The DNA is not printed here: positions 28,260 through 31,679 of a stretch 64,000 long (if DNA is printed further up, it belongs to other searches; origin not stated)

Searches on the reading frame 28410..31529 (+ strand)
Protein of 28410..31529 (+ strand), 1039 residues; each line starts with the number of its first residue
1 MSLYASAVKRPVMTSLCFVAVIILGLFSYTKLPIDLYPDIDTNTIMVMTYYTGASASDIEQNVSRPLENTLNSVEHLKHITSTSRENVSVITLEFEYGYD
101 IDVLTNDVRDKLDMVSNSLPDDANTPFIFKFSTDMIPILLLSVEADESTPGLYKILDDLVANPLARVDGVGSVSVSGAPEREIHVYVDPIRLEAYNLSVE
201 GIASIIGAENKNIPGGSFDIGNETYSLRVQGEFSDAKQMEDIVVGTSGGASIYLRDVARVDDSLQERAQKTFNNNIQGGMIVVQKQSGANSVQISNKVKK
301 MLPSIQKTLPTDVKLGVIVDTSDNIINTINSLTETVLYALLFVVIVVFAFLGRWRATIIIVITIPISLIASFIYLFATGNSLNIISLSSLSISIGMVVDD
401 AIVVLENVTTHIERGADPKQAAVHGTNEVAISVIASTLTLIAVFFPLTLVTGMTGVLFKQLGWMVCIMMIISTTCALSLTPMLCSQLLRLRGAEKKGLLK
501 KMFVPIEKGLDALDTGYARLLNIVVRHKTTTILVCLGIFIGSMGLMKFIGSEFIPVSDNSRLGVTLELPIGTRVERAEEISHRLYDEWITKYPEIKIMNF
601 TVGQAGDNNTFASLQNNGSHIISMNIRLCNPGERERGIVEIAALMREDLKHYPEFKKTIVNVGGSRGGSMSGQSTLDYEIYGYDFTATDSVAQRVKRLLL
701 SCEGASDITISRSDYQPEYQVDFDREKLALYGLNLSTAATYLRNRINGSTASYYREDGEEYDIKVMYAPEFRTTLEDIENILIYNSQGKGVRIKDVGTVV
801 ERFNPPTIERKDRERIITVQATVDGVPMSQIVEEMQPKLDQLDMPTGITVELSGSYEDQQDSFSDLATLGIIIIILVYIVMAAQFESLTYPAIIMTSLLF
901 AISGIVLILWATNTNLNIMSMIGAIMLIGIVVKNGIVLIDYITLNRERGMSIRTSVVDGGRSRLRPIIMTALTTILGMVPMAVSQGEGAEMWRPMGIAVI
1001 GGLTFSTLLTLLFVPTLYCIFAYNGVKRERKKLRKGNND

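Call 53: search_protein_families(library=pfam, proteins=[window:28410-31529:+], max_evalue=0.000001)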
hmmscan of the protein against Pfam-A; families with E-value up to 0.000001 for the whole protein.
window:28410-31529:+ (1039 aa): 2 families
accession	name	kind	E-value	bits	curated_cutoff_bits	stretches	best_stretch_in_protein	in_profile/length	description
PF00873.25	ACR_tran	-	1.8e-255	850.7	28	1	5-1021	3-1020/1021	AcrB/AcrD/AcrF family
PF03176.21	MMPL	-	1.6e-17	63.9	20.5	1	831-1034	106-315/333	MMPL family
